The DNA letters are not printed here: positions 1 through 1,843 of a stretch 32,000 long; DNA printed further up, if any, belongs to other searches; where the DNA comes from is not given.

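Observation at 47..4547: Candidate undescribed Argonaute-linked system: catalytic long pAgo + DUF2283-like protein + RHH regulator + HslV-less HslU-like unfoldase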

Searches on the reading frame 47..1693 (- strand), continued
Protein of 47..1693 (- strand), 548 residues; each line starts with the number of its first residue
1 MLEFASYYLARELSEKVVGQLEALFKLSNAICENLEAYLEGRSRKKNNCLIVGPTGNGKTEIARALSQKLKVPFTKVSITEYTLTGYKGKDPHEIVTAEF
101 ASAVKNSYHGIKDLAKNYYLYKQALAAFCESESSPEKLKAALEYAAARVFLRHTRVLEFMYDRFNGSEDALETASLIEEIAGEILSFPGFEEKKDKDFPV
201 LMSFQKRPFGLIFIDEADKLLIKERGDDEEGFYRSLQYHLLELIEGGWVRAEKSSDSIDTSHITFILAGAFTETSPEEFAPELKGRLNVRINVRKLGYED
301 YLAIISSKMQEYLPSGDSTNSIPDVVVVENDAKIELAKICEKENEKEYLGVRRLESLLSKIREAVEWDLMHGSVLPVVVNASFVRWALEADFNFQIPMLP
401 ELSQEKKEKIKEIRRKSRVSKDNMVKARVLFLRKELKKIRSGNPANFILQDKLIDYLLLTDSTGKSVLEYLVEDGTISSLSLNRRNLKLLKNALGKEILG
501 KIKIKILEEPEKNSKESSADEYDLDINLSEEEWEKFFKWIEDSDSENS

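Call 28: find_related_loci(query=A1, collection=genome_contigs, flank=10000)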
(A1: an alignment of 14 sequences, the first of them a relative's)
Query A1 (548 aa) in genome_contigs; peptide patterns used: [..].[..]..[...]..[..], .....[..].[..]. (x = any residue, [..] = any of these).
600 stretches matched a pattern (row limit reached: there are more); 590 encode a relative of the query (tblastn E <= 1e-3); the best 80 are kept; 80 distinct loci.
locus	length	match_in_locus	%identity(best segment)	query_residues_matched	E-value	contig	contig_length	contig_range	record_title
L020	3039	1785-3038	28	1-365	3e-29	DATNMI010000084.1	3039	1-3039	MAG TPA_asm: Nitrospiria bacterium isolate SMAG_U11475 k141_58835, whole genome shotgun sequence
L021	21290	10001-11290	27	1-390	2e-28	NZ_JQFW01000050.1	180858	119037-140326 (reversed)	Alteromonas sp. LOR NODE_85, whole genome shotgun sequence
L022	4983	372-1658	28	3-388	8e-29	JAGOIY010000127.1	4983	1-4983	MAG: Candidatus Cloacimonadota bacterium isolate Go_SlDig_bin_45 Go_SlDig_57541_length_4983_cov_67.922776, whole genome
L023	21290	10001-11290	27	1-390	2e-28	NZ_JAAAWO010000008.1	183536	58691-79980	Alteromonas genovensis strain LMG 24078 NODE_8, whole genome shotgun sequence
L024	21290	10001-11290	27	1-390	1e-28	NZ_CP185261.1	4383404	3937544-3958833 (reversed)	Alteromonas sp. A081 chromosome, complete genome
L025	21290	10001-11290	27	1-390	3e-28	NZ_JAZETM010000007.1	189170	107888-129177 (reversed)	Alteromonas sp. P256 7, whole genome shotgun sequence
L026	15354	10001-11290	26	1-390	5e-28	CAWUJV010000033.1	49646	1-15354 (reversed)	MAG: uncultured Alteromonas sp. isolate SRR17458619_binner12_6_1705322967 genome assembly, contig: ERZ21854002.67, whole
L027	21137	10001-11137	27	48-389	2e-27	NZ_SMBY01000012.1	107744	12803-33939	Samsonia erythrinae strain DSM 16730 Ga0244673_112, whole genome shotgun sequence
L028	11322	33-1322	27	1-389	4e-27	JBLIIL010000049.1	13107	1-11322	MAG: Methylophilaceae bacterium isolate 3300054696_154 Ga0535666_0008270, whole genome shotgun sequence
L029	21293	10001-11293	28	1-390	4e-27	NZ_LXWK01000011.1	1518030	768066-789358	Rheinheimera sp. SA_1 Contig_1, whole genome shotgun sequence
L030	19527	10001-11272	26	1-384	1e-26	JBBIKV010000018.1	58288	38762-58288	MAG: Nevskiaceae bacterium isolate CYS170214_bin_194 NODE_479_length_58288_cov_5.978723, whole genome shotgun sequence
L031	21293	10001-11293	26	1-390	3e-26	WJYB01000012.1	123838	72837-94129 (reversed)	Enterobacteriaceae bacterium RIT714 12, whole genome shotgun sequence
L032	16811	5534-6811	26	1-384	4e-26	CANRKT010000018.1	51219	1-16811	MAG: uncultured Enterobacteriaceae bacterium isolate Lapin-020__bin56 genome assembly, contig: Lapin-020__NODE_642_lengt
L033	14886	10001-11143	27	48-388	5e-26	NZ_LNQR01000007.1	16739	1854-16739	Candidatus Magnetominusculus xianensis strain HCH-1 contig007, whole genome shotgun sequence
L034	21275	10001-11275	27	1-384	1e-25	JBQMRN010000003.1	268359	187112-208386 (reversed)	MAG: Arsenophonus sp. NEOnobi-MAG3 contig03, whole genome shotgun sequence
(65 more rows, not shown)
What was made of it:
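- The genome-collection scan was swamped by canonical HslU and added nothing (call 28).
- Tried and rejected: Genome-collection scan with the ATPase alignment (call 28).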

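Call 35: find_homologous_proteins(query=A2, max_evalue=0.001)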
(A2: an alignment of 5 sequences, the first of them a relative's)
Query A2 (5 sequences) (432 aa, profile of the alignment): 7 proteins with E <= 0.001 among 8000 candidates.
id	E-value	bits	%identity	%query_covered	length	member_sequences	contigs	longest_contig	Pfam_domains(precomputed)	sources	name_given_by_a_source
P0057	2.1e-183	628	100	100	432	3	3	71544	-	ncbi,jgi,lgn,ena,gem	-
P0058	1.2e-160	553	39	93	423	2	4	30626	-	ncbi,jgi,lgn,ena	ncbi:hypothetical protein [Thermovibrio sp.]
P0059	4.3e-153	528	35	44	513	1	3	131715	-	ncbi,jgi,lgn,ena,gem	-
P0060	2.1e-149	516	35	92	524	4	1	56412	-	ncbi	-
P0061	1.2e-134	467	59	95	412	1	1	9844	-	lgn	-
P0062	5.9e-101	356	43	93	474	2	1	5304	-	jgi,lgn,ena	-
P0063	3.1e-53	199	47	62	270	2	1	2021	-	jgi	-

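Call 46: find_encoding_contigs(protein=P0010, flank=10000, max_places=2)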
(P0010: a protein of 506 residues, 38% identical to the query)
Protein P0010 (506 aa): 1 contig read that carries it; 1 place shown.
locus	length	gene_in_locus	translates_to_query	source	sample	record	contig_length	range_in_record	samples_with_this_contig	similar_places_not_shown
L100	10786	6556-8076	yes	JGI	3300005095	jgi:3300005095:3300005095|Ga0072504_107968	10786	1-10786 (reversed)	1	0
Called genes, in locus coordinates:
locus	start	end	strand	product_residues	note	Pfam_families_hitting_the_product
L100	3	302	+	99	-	?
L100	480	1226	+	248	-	PF10418:DHODB_Fe-S_bind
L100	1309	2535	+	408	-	PF13183:Fer4_8, PF13237:Fer4_10, PF12838:Fer4_7 (weak), PF13484:Fer4_16 (weak), PF13534:Fer4_17, PF02754:CCG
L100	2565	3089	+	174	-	-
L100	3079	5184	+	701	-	PF00672:HAMP (weak), PF26769:HAMP_PhoQ (weak), PF08668:HDOD (weak), PF13487:HD_5, PF01966:HD, PF00990:GGDEF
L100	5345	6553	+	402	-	-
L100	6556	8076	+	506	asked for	PF07728:AAA_5 (faint), PF00004:AAA (weak), PF07724:AAA_2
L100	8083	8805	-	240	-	-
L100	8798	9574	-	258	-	PF01784:DUF34_NIF3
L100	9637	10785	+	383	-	?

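Call 47: find_encoding_contigs(protein=P0003, flank=10000, max_places=2)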
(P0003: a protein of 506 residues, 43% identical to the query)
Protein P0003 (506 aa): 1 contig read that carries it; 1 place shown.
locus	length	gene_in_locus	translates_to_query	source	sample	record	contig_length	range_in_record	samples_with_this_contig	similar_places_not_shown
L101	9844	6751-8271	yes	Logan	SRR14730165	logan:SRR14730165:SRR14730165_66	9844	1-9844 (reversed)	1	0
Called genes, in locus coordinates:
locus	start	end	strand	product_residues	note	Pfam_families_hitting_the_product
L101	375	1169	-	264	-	PF00149:Metallophos, PF12850:Metallophos_2 (faint)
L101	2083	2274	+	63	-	PF13333:rve_2 (faint), PF13683:rve_3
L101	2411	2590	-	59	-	PF01909:NTP_transf_2 (weak), PF18765:Polbeta (weak)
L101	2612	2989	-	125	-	PF02452:PemK_toxin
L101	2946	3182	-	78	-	PF04014:MazE_antitoxin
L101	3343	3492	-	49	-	-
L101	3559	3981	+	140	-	-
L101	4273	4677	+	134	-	PF02646:RmuC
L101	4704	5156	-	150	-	-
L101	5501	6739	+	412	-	-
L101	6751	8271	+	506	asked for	PF07724:AAA_2, PF00004:AAA (weak)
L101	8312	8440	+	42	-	-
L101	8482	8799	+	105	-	-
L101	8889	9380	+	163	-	-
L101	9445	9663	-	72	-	PF21983:NikA-like (weak)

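Call 48: predict_structure(alignment_id=A1)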
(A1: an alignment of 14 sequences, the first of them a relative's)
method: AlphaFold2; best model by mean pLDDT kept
length: 548 residues; sequences in the alignment: 14
mean_pLDDT: 73.8   pTM: 0.73
mean pLDDT of the five models: 73.8, 72.7, 71.7, 71.1, 67.4
residues with pLDDT >= 90: 35; 70-90: 337; 50-70: 129; < 50: 47
segments of 3 or more residues with pLDDT < 50: 192-195, 227-229, 287-294, 316-320, 510-528, 545-548
pLDDT, mean of each block of 10 residues (from residue 1): 88 77 82 88 75 64 81 85 64 84 84 88 87 80 93 88 82 89 74 53 82 82 51 71 78 75 83 55 44 55 75 52 73 88 71 72 80 75 85 56 67 57 84 81 79 84 87 84 83 79 71 34 40 65 50
secondary structure, 60 per line:
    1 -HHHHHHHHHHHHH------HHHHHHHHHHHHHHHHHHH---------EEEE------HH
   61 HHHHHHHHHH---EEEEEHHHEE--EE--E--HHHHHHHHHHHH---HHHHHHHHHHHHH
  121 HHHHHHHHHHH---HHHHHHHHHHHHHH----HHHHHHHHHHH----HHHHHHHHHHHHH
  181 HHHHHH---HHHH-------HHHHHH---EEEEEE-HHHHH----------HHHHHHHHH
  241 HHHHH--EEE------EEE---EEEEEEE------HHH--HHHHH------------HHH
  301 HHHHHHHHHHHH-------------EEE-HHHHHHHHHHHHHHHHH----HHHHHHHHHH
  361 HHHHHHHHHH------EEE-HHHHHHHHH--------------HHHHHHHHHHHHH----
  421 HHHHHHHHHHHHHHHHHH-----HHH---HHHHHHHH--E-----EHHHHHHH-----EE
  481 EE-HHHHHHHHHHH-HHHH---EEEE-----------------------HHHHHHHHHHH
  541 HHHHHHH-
elements in order: H2-14 H21-39 E49-52 H59-70 E74-78 H93-104 H108-131 H135-148 H153-163 H168-186 H190-193 H201-206 E210-215 H217-221 H232-245 E248-250 E257-259 E263-269 H281-285 H298-312 E326-328 H330-346 H351-370 E377-379 H381-389 H404-416 H421-438 H450-457 H467-473 E479-482 H484-494 H496-499 E503-506 H530-547

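Call 50: predict_structure(alignment_id=A3)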
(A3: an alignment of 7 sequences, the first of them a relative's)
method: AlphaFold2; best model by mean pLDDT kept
length: 432 residues; sequences in the alignment: 7
mean_pLDDT: 52.6   pTM: 0.40
mean pLDDT of the five models: 52.6, 52.1, 45.3, 45.0, 43.7
residues with pLDDT >= 90: 0; 70-90: 75; 50-70: 165; < 50: 192
segments of 3 or more residues with pLDDT < 50: 1-98, 182-218, 227-238, 252-259, 286-290, 305-309, 360-364, 414-432
pLDDT, mean of each block of 10 residues (from residue 1): 35 39 37 35 31 35 35 30 29 44 58 59 59 55 71 72 62 60 42 43 42 45 53 41 60 46 62 70 51 64 51 52 59 74 79 64 57 69 73 72 75 44 31 31
secondary structure, 60 per line:
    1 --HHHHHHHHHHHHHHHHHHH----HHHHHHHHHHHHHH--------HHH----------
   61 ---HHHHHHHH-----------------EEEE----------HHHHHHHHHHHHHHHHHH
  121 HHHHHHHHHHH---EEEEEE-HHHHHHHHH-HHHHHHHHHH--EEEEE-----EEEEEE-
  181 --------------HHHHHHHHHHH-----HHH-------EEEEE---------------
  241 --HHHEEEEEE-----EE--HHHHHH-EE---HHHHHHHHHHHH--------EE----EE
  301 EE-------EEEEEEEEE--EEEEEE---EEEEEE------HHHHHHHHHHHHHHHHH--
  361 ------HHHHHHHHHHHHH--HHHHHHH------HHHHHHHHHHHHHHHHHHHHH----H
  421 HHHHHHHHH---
elements in order: H3-21 H26-39 H64-71 E89-92 H103-131 E135-140 H142-150 H152-161 E164-168 E174-179 H195-205 E221-225 E246-251 H261-266 H273-284 E299-302 E310-318 E321-326 E330-335 H342-358 H367-379 H382-388 H395-415 H420-429

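Call 54: fold_search(model_id=the predicted structure, library=pdb)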
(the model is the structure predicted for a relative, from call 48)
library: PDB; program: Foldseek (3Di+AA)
matches with E <= 10: 882; with E <= 0.001: 271
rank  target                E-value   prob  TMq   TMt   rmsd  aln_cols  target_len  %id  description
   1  1g4b_E                4.7e-13  1.00  0.29  0.40  17.8       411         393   25  CRYSTAL STRUCTURES OF THE HSLVU PEPTIDASE-ATPASE COMPLEX REVEAL AN ATP-DEPENDENT PROTEOLYSIS MECHANISM (released 2001-02-21)
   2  5ji2_F                2.4e-12  1.00  0.30  0.45  16.8       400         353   24  HslU L199Q in HslUV complex (released 2016-11-30)
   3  5ji3_E                2.7e-12  1.00  0.27  0.39  17.8       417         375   23  HslUV complex (released 2016-12-07)
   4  6pxk_K                3.5e-12  1.00  0.29  0.37  18.1       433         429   23  3.65 Angstroms resolution structure of HslU with an axial-channel plug (released 2020-07-29)
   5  5txv_E                3.8e-12  1.00  0.28  0.41  17.6       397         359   24  HslU P21 cell with 4 hexamers (released 2017-03-01)
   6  5txv_I                4.2e-12  1.00  0.29  0.44  16.8       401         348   24  HslU P21 cell with 4 hexamers (released 2017-03-01)
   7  5txv_C                4.4e-12  1.00  0.28  0.40  17.8       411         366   23  HslU P21 cell with 4 hexamers (released 2017-03-01)
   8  5txv_H                4.6e-12  1.00  0.27  0.39  17.9       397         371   23  HslU P21 cell with 4 hexamers (released 2017-03-01)
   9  6pxl_A                4.8e-12  1.00  0.29  0.42  17.8       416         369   22  3.74 Angstroms resolution structure of HlsU with an axial-channel plug (released 2020-07-29)
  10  1e94_E                5.5e-12  1.00  0.31  0.41  17.7       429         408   24  HslV-HslU from E.coli (released 2000-11-17)
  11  6pxk_F                5.7e-12  1.00  0.29  0.40  17.6       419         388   24  3.65 Angstroms resolution structure of HslU with an axial-channel plug (released 2020-07-29)
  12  5ji3_F                6.3e-12  1.00  0.30  0.45  17.1       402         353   23  HslUV complex (released 2016-12-07)
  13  5ji2_E                6.9e-12  1.00  0.29  0.41  17.7       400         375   25  HslU L199Q in HslUV complex (released 2016-11-30)
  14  5txv_X                7.2e-12  1.00  0.28  0.41  17.3       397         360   25  HslU P21 cell with 4 hexamers (released 2017-03-01)
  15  6pxi_E                7.2e-12  1.00  0.28  0.39  17.8       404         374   24  The crystal structure of a singly capped HslUV complex with an axial pore plug and a HslU E257Q mutation (released 2020-07-29)
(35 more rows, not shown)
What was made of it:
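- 47..1693 (-): HslU-paralogue AAA+ ATPase, 548 aa. It has a helical insertion at the I-domain position (about residues 93-206) and a family-specific C-terminal extension (396-548). AF2 model pLDDT 73.8 (call 48); top Foldseek PDB hits are all HslU (call 54).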

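Call 67: find_related_loci(query=window:47-1693:-, collection=viral_contigs, flank=8000)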
Query window:47-1693:- (548 aa) in viral_contigs; peptide patterns used: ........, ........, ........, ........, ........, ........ (x = any residue, [..] = any of these).
31 stretches matched a pattern, but none encodes a relative of the query by tblastn (E <= 1e-3).

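Call 71: search_protein_families(library=phrogs, proteins=[window:47-1693:-, L001:11703-12152:+, L001:12278-12700:-, L001:12722-12928:-, L008:8709-10004:+], max_evalue=0.01)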
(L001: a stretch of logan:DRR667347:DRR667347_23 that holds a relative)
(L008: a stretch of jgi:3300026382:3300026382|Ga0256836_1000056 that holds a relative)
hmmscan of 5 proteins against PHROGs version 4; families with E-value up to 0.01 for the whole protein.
window:47-1693:- (548 aa): 15 families
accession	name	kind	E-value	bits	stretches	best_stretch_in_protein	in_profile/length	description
phrog_4339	-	unknown function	1.5e-42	147.5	2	206-367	354-509/552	-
phrog_4871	-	other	1.6e-11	44.4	1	9-83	460-536/764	ATP-dependent protease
phrog_5534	-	unknown function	1.5e-07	31.9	1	205-359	84-244/273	-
phrog_3757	-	unknown function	1e-05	26.2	1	42-80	122-160/367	-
phrog_249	-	moron, auxiliary metabolic gene and host takeover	3.5e-05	24.3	1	43-83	124-164/380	porphyrin biosynthesis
phrog_7998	-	unknown function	5e-05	23.6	1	18-77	13-76/339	-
phrog_168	-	DNA, RNA and nucleotide metabolism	0.00026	21.8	1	33-81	31-77/314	clamp loader of DNA polymerase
phrog_10401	-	other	0.00045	20.1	1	8-79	432-493/667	ATPase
phrog_5846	-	DNA, RNA and nucleotide metabolism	0.0013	19.1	1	16-118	17-87/380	clamp loader of DNA polymerase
phrog_30773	-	unknown function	0.0055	16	1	46-82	196-232/666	-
phrog_9172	-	unknown function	0.0057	16.5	0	29-77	91-138/509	-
phrog_5424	-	other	0.0081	15.9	0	51-83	285-317/527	ATPase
phrog_1815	-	other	0.0082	17.4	0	46-80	3-36/197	guanylate kinase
phrog_11838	-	DNA, RNA and nucleotide metabolism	0.009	16.2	0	31-77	29-71/420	clamp loader of DNA polymerase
phrog_2107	-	other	0.01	16.6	0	50-83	7-40/201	thymidylate kinase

L001:11703-12152:+ (149 aa): 0 families

L001:12278-12700:- (140 aa): 0 families

L001:12722-12928:- (68 aa): 0 families

L008:8709-10004:+ (432 aa): 0 families

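Call 74: fold_search(model_id=the predicted structure, library=pdb)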
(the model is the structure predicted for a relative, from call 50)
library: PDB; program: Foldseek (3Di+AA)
matches with E <= 10: 318; with E <= 0.001: 0
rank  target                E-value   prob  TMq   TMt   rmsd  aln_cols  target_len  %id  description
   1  7ypk_A                2.7e-01  0.13  0.12  0.08  14.6       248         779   11  Close-ring hexamer of the substrate-bound Lon protease with an S678A mutation (released 2023-10-25)
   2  9lol_A                3.1e-01  0.07  0.08  0.08  19.1       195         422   11  Cryo-EM structure of human MON1A-CCZ1-RAB7A (released 2025-12-03)
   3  9g25_H                3.4e-01  0.06  0.09  0.16  16.4       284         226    9  snR30 snoRNP - State 1 - Utp23-Krr1-deltaC3 (released 2025-06-18)
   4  6hd5_u                3.6e-01  0.30  0.10  0.16   5.3        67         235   19  Cryo-EM structure of the ribosome-NatA complex (released 2018-12-19)
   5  4i5s_B                3.6e-01  0.04  0.07  0.08  20.5       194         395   13  Structure and function of sensor histidine kinase (released 2013-03-27)
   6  4xnh_B                5.7e-01  0.16  0.09  0.18  10.0        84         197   15  Crystal structure of yeast N-terminal acetyltransferase NatE (IP6) in complex with a bisubstrate (released 2016-07-20)
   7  6o07_B                8.4e-01  0.20  0.09  0.17   4.4        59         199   20  Structure and mechanism of acetylation by the N-terminal dual enzyme NatA/Naa50 complex (released 2019-06-12)
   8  5lod_A                8.9e-01  0.33  0.11  0.14   4.2        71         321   17  Crystal structure of HhaI DNA methyltransferase in APO form (released 2017-08-16)
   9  2fia_A                9.9e-01  0.09  0.10  0.24  15.0       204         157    8  The crystal structure of the acetyltransferase from Enterococcus faecalis (released 2006-02-14)
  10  8rq1                  9.9e-01  0.03  0.08  0.11  15.5       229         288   10  Crystal structure of CRBN-midi (released 2024-09-25)
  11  4u9w_C                1.0e+00  0.33  0.11  0.21   4.2        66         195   15  Crystal Structure of NatD bound to H4/H2A peptide and CoA (released 2015-01-28)
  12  2zmv_A                1.0e+00  0.05  0.08  0.13  13.6       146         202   12  Crystal structure of Synbindin (released 2008-07-01)
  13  3a98_C                1.1e+00  0.08  0.11  0.23  13.6       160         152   16  Crystal structure of the complex of the interacting regions of DOCK2 and ELMO1 (released 2010-10-27)
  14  7cr9_B                1.1e+00  0.05  0.10  0.17  15.3       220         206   10  Crystal structure of the N-terminal fragment (residue 1-206) of LonA protease from Meiothermus taiwanensis (released 2021-05-26)
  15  5nnp_B                1.2e+00  0.21  0.11  0.22   5.6        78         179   15  Structure of Naa15/Naa10 bound to HypK-THB (released 2017-06-14)
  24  9cf8_F                1.6e+00  0.04  0.05  0.05  12.9        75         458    8  Cryo-EM structure of human kidney V-ATPase state 1 (released 2025-08-06)
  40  9cq3_c                1.9e+00  0.03  0.08  0.14  19.6       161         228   10  The gap-filling complex with Pol mu engaged in the NHEJ pathway (released 2025-04-23)
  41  9i5t_V                1.9e+00  0.02  0.06  0.14  18.6       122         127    7  50S subunit of P. gingivalis ribosome with Lefamulin (released 2025-08-20)
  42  9hj6_A                1.9e+00  0.01  0.06  0.06  26.9       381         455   14  TRPML1 in complex with compound 2 (released 2025-06-04)
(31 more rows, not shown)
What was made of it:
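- The partner's fold is unresolved (calls 50, 74).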
